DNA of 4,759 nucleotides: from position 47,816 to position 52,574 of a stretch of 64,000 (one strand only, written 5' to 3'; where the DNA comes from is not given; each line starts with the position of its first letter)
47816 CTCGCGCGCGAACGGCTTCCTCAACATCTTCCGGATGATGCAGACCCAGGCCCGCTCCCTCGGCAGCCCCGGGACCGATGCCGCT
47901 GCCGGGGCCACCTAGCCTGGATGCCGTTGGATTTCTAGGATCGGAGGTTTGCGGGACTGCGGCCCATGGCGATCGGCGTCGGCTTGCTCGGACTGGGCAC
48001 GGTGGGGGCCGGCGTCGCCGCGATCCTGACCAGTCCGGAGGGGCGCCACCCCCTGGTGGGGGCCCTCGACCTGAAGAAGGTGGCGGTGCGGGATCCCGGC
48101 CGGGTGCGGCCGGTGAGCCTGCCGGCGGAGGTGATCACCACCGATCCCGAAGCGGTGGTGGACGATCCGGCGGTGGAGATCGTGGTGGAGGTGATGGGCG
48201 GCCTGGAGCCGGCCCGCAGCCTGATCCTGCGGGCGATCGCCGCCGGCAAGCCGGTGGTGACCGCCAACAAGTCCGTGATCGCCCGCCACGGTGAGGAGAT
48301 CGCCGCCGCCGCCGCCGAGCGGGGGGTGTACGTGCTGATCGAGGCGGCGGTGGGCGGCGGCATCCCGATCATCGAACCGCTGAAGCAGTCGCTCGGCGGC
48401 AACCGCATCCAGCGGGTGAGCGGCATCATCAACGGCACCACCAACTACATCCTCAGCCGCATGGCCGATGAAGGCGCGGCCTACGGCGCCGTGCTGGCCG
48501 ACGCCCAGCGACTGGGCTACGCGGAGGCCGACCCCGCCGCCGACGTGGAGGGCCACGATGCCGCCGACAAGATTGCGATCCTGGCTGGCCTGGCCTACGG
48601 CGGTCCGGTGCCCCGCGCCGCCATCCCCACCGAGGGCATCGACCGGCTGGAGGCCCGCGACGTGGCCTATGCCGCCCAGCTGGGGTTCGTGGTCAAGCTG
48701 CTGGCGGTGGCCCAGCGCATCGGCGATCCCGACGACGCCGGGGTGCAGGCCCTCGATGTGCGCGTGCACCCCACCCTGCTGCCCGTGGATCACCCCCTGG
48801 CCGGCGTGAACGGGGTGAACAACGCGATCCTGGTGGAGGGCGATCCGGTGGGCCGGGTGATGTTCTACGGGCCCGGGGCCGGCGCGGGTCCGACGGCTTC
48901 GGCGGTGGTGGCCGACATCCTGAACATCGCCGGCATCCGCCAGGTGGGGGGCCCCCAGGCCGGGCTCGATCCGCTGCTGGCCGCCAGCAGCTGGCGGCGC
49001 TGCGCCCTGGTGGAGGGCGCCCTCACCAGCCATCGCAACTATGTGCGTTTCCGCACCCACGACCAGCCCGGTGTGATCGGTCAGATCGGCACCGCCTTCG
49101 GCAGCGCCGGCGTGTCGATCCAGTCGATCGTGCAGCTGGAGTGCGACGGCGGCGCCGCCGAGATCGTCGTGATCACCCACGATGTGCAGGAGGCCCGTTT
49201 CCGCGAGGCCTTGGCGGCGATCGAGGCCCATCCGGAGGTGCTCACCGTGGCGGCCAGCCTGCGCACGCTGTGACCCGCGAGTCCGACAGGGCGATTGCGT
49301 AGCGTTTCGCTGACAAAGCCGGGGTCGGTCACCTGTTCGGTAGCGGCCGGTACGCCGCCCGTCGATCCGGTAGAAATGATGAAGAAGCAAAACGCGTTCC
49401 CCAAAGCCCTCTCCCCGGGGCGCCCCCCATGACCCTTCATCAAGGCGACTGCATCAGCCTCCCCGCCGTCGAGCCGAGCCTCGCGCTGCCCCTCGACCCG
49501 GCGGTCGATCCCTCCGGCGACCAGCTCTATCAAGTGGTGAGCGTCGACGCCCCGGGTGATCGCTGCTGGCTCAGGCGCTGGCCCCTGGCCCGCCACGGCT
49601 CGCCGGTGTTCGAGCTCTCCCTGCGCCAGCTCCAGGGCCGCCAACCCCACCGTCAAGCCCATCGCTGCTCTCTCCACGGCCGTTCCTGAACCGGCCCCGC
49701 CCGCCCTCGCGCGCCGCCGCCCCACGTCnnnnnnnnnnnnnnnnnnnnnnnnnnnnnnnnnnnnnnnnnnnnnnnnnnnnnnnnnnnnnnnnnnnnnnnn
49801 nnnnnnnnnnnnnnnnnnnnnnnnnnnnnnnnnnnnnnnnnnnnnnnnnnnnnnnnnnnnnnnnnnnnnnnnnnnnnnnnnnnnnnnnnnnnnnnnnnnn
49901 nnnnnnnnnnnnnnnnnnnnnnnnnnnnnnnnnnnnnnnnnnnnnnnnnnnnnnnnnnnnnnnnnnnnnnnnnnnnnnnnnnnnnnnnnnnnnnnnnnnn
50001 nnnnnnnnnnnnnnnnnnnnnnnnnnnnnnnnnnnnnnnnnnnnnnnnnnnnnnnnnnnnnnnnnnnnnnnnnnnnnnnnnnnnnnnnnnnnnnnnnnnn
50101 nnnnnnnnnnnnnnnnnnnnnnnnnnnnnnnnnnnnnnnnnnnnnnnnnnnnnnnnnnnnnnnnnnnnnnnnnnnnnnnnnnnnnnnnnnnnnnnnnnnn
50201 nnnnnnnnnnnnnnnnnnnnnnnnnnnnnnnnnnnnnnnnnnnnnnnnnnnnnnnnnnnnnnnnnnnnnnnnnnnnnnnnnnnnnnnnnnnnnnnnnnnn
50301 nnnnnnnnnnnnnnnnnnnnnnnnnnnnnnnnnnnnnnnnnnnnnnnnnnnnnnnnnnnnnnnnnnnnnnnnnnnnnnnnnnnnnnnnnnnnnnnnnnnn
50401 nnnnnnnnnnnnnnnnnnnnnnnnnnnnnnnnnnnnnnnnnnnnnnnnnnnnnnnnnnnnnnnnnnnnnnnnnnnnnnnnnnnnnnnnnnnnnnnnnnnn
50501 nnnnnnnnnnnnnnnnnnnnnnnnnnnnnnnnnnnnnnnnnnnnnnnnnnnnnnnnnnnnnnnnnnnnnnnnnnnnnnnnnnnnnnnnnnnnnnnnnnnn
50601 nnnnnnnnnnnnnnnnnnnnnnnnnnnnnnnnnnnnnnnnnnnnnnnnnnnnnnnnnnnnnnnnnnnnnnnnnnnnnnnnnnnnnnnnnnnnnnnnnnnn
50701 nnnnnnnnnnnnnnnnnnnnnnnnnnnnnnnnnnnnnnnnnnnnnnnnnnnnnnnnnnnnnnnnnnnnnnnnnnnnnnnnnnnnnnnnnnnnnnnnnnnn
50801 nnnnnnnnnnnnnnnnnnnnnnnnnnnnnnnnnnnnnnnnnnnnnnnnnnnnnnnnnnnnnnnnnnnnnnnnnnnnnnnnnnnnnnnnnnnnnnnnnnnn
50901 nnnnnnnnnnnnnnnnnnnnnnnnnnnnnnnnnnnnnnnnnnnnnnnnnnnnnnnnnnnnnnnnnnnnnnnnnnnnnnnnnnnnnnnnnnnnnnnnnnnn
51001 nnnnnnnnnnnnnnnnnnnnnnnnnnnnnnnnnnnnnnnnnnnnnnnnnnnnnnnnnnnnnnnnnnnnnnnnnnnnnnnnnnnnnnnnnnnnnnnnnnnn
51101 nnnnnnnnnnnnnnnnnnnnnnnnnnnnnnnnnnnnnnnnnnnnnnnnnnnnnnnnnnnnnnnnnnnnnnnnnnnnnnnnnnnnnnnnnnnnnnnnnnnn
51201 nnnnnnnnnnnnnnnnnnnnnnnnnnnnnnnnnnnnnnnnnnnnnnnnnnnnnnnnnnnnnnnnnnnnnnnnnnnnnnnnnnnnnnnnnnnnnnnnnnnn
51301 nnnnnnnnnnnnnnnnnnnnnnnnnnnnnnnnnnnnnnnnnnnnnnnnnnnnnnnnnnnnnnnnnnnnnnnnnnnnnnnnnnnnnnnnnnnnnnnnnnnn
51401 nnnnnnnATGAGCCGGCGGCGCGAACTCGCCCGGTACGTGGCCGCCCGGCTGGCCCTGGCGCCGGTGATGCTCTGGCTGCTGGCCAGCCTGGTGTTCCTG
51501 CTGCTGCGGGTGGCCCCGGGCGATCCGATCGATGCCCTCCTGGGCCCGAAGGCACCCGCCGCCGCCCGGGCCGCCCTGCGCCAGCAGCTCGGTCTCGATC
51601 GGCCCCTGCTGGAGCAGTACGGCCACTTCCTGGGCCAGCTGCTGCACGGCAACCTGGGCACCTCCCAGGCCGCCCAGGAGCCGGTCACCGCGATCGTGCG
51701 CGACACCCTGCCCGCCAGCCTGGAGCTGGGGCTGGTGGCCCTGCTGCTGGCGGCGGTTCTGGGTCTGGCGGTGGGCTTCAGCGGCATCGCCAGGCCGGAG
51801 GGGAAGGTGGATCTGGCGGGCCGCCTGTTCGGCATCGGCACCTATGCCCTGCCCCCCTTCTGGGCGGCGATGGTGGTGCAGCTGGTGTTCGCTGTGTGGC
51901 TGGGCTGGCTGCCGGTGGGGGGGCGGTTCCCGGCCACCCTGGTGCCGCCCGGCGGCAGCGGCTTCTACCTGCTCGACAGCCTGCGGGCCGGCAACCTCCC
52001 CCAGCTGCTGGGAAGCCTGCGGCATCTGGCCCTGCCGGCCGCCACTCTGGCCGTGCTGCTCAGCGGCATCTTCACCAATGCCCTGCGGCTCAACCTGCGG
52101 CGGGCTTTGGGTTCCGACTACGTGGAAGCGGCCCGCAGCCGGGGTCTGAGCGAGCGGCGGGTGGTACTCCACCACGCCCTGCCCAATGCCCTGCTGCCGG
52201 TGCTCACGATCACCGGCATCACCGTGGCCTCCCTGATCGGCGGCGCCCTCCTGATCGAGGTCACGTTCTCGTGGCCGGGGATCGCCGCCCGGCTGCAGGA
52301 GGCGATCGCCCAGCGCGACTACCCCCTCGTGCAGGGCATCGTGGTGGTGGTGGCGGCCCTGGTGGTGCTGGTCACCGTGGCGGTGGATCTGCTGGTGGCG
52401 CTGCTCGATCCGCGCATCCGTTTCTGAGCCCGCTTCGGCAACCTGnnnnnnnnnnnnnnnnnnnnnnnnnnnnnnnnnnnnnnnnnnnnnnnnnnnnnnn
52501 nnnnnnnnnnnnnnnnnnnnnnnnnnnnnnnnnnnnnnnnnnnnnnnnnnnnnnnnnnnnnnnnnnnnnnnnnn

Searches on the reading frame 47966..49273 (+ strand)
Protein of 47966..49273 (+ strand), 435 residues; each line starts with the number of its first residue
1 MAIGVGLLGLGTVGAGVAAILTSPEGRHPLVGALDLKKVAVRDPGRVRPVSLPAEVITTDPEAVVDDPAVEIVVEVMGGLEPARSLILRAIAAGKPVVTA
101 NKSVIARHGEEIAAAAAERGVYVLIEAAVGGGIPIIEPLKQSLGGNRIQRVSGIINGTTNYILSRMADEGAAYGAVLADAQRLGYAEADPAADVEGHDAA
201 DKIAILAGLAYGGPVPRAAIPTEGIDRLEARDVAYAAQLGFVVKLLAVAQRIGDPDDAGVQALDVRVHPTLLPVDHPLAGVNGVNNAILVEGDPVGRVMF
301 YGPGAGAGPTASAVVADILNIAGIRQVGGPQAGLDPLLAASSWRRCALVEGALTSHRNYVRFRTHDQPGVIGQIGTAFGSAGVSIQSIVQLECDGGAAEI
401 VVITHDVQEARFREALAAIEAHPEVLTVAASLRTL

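Call 40: search_protein_families(library=ncbifam, proteins=[window:47966-49270:+], max_evalue=0.00001)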
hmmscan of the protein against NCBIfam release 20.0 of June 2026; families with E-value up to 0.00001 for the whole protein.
window:47966-49270:+ (435 aa): 7 families
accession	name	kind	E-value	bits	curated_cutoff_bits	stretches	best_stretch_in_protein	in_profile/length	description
NF004976.0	PRK06349.1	subfamily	2e-154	514.8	205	1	2-433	4-425/430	homoserine dehydrogenase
NF004912.0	PRK06270.1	equivalog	4.8e-73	246.5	373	1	34-322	55-337/343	homoserine dehydrogenase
NF006235.0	PRK08374.1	equivalog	1e-48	166.1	451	1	44-321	66-328/336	homoserine dehydrogenase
NF005290.0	PRK06813.1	equivalog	1.8e-33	116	286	1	74-321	95-336/346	homoserine dehydrogenase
NF006959.0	PRK09436.1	equivalog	1.1e-24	86.6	726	1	90-324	567-815/819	bifunctional aspartate kinase/homoserine dehydrogenase I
NF005002.0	PRK06392.1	equivalog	1.2e-23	83.5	296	1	84-229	102-246/329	homoserine dehydrogenase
NF007003.0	PRK09466.1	subfamily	5.2e-15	54.9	582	1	91-207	562-681/810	bifunctional aspartate kinase/homoserine dehydrogenase II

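Call 41: find_encoding_contigs(protein=window:47966-49273:+, flank=2000, max_places=4)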
Protein window:47966-49273:+ (435 aa): 1 contig read that carries it; 1 place shown.
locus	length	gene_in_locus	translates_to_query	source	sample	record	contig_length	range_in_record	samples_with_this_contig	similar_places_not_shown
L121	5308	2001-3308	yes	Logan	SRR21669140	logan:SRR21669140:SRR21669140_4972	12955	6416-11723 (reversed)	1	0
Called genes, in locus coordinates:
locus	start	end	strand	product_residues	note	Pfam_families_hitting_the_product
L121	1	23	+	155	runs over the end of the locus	PF02075:RuvC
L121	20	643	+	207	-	PF01812:5-FTHF_cyc-lig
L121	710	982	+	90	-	-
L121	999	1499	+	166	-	-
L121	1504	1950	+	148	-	PF02657:SufE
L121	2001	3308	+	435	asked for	PF03447:NAD_binding_3, PF00742:Homoserine_dh, PF01842:ACT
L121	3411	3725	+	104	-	-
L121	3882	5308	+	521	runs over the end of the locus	PF00496:SBP_bac_5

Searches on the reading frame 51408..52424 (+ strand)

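Call 40: search_protein_families(library=ncbifam, proteins=[window:51408-52424:+], max_evalue=0.00001)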
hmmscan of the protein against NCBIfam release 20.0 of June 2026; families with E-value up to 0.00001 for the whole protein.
window:51408-52424:+ (339 aa): 13 families
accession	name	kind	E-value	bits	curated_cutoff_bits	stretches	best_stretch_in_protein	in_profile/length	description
NF045470.1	Opp2B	equivalog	4.5e-79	265.8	350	2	196-338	157-300/300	nickel ABC transporter permease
NF007677.0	PRK10352.1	equivalog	1.6e-61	208.1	433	2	191-338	159-307/314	nickel ABC transporter permease subunit NikB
TIGR02789.1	nickel_nikB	equivalog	2.3e-60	204.6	447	2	201-338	170-307/314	nickel ABC transporter permease subunit NikB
NF045472.1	Opp4B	equivalog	9.3e-60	202.6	450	1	10-338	4-319/319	oligopeptide ABC transporter permease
NF008161.0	PRK10914.1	equivalog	2.5e-59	201.1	590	1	10-338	4-336/339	dipeptide ABC transporter permease DppB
NF045471.1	Opp3B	equivalog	6.9e-58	196.5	480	2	205-338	170-303/308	oligopeptide ABC transporter permease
NF045469.1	Opp1B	equivalog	7.4e-58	196.5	380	2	202-338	172-307/307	nickel/cobalt ABC transporter permease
NF011661.0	PRK15081.1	equivalog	1.3e-54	185.8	463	2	191-339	156-305/306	glutathione ABC transporter permease GsiC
NF007008.0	PRK09471.1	equivalog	3.1e-47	161.5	388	2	202-339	169-306/306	oligopeptide ABC transporter permease OppB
NF011690.0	PRK15110.1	equivalog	3.4e-44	151.6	432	1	67-335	40-311/321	putrescine export ABC transporter permease SapB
NF011712.0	PRK15133.1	subfamily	4.7e-31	108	445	1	55-339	87-361/364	microcin C ABC transporter permease YejB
NF043081.1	MMSYN1_0165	equivalog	1.2e-27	96.9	350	2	233-338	279-385/388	oligopeptide ABC transporter permease OppB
NF011596.0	PRK15021.1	subfamily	6.7e-06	25.4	439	1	225-325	221-322/341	microcin C ABC transporter permease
